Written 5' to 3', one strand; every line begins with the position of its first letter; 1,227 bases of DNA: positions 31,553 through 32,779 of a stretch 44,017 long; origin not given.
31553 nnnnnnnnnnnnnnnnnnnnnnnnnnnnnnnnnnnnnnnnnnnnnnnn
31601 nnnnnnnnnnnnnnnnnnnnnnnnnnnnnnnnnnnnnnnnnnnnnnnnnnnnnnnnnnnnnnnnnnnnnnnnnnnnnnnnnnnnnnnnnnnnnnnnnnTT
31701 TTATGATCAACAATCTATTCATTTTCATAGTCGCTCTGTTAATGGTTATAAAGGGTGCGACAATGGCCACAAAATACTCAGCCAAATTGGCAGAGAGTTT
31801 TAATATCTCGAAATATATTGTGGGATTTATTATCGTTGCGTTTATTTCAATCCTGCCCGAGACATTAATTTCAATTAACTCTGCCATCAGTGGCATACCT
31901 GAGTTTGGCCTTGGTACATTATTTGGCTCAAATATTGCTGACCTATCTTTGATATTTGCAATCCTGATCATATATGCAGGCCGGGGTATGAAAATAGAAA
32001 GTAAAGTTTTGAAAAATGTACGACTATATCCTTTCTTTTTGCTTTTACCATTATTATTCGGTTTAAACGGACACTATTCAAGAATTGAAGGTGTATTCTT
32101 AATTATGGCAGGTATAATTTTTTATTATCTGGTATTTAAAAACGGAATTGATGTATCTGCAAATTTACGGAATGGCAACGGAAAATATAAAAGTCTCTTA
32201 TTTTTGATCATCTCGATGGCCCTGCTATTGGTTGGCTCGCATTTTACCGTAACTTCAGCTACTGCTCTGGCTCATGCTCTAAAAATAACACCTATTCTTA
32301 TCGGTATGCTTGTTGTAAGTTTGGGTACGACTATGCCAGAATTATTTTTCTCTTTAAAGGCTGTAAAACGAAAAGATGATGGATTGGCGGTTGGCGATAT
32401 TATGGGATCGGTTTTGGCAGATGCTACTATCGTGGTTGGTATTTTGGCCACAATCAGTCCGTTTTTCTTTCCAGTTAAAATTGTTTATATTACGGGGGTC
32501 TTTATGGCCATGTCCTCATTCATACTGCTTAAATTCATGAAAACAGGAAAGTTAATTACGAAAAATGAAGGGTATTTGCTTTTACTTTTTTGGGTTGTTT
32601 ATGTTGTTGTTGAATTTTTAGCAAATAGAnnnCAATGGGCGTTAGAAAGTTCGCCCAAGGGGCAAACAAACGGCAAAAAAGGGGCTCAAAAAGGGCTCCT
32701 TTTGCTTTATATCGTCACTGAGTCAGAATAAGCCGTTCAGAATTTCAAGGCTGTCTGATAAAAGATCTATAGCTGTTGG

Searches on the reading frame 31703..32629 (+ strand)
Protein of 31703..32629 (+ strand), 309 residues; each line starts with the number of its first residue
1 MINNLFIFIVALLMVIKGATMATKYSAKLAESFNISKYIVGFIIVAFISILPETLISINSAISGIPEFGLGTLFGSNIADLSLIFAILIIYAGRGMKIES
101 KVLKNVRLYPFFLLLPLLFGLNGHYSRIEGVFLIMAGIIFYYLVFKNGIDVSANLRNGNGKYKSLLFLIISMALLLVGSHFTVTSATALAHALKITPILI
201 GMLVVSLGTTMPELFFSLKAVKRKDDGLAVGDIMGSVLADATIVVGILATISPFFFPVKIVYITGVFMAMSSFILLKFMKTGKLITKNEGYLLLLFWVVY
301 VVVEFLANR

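Call 6: search_protein_families(library=ncbifam, proteins=[window:31703-32629:+], max_evalue=0.01)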
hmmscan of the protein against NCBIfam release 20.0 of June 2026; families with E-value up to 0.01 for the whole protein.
window:31703-32629:+ (309 aa): 3 families
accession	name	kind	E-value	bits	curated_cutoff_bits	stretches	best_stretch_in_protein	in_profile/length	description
TIGR00367.1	TIGR00367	hypoth_equivalog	1.6e-36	126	179.65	1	4-300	4-312/312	calcium/sodium antiporter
NF008005.0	PRK10734.1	equivalog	1e-31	110.3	432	1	3-306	3-318/325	calcium/sodium antiporter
TIGR00846.1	caca2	superfamily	1.3e-05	24.2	317.45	1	6-138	231-365/372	calcium/proton exchanger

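Call 7: search_protein_families(library=pfam, proteins=[window:31703-32629:+], max_evalue=0.01)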
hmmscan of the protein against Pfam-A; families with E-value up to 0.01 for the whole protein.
window:31703-32629:+ (309 aa): 1 family
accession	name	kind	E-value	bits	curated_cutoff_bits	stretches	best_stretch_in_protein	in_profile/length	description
PF01699.29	Na_Ca_ex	-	5.6e-40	137.2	24.9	2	164-304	2-149/151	Sodium/calcium exchanger protein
